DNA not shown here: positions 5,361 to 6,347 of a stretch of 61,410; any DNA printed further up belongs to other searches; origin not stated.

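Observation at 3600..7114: Lipoprotein operon coupling a TlpA-thioredoxin/TIGR03435-like fusion to an Amidase_3-like enzyme and an MpaA-like M14 carboxypeptidase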

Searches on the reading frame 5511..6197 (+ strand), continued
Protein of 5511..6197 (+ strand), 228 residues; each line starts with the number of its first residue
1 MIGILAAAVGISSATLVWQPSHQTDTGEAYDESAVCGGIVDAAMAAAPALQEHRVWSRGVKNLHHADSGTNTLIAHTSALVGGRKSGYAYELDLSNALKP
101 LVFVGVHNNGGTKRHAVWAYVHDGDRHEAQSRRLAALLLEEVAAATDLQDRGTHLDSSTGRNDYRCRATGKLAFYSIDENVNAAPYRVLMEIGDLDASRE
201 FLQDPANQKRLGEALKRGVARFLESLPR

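Call 42: fold_search(model_id=the predicted structure, library=pdb)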
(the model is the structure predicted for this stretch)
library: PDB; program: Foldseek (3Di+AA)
matches with E <= 10: 729; with E <= 0.001: 52
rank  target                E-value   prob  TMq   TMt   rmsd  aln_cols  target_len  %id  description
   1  4m6h_A                1.4e-11  1.00  0.63  0.75   4.9       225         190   18  Structure of the reduced, metal-free form of Mycobacterium tuberculosis peptidoglycan amidase Rv3717 (released 2013-09-18)
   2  7agm_B                2.6e-11  1.00  0.59  0.62   7.0       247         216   17  Crystal structure of the N-acetylmuramyl-L-alanine amidase, Ami1, from Mycobacterium smegmatis (released 2020-11-18)
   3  7agm_A                4.1e-11  1.00  0.59  0.61   7.0       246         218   17  Crystal structure of the N-acetylmuramyl-L-alanine amidase, Ami1, from Mycobacterium smegmatis (released 2020-11-18)
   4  9cun                  8.2e-11  1.00  0.62  0.66   6.5       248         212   17  Crystal structure of Ami1 from M. tuberculosis in complex with a tetrazole compound (released 2024-11-20)
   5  4lq6                  8.2e-11  1.00  0.60  0.64   6.7       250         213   16  Crystal structure of Rv3717 reveals a novel amidase from M. tuberculosis (released 2013-12-04)
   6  4m6i_A                1.4e-10  1.00  0.62  0.76   4.3       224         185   18  Structure of the reduced, Zn-bound form of Mycobacterium tuberculosis peptidoglycan amidase Rv3717 (released 2013-09-18)
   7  5j72_A                2.6e-10  1.00  0.64  0.24   4.4       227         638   16  Cwp6 from Clostridium difficile (released 2017-02-08)
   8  7agl                  5.1e-10  1.00  0.62  0.66   4.5       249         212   13  crystal structure of the apo form of the N-acetylmuramyl-L-alanine amidase, Ami1, from Mycobacterium abscessus. (released 2020-11-18)
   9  4m6g                  7.1e-10  1.00  0.58  0.62   7.2       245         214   18  Structure of the Mycobacterium tuberculosis peptidoglycan amidase Rv3717 in complex with L-Alanine-iso-D-Glutamine react (released 2013-09-18)
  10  7ago                  9.1e-10  1.00  0.62  0.66   4.6       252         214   13  crystal structure of the N-acetylmuramyl-L-alanine amidase, Ami1, from Mycobacterium abscessus bound to L-Alanine-D-isog (released 2020-11-18)
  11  1jwq                  2.1e-09  1.00  0.60  0.75   4.3       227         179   17  Structure of the catalytic domain of CwlV, N-acetylmuramoyl-L-alanine amidase from Bacillus(Paenibacillus) polymyxa var. (released 2003-11-18)
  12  4rn7                  3.9e-09  1.00  0.66  0.80   3.5       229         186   14  The crystal structure of N-acetylmuramoyl-L-alanine amidase from Clostridium difficile 630 (released 2014-11-05)
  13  5emi                  4.7e-09  1.00  0.59  0.74   4.3       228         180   16  N-acetylmuramoyl-L-alanine amidase AmiC2 of Nostoc punctiforme (released 2016-02-10)
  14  8c0j_A                5.0e-09  1.00  0.59  0.66   5.2       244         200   14  Structure of AmiB enzymatic domain bound to the EnvC LytM domain (released 2023-06-14)
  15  4m6i_B                5.7e-09  1.00  0.57  0.73   4.9       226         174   17  Structure of the reduced, Zn-bound form of Mycobacterium tuberculosis peptidoglycan amidase Rv3717 (released 2013-09-18)
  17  7rag_B                2.0e-08  1.00  0.57  0.65   4.8       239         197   15  Structure of the CwlD amidase from Clostridioides difficile in complex with the GerS lipoprotein (released 2021-09-08)
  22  8c0j_C                4.1e-08  1.00  0.60  0.68   5.1       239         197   14  Structure of AmiB enzymatic domain bound to the EnvC LytM domain (released 2023-06-14)
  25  7tj4_B                3.8e-07  1.00  0.56  0.71   4.6       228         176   11  Structure of the S. aureus amidase LytH and activator ActH extracellular domains (released 2022-07-06)
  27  7tj4_D                7.6e-07  1.00  0.58  0.74   3.5       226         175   12  Structure of the S. aureus amidase LytH and activator ActH extracellular domains (released 2022-07-06)
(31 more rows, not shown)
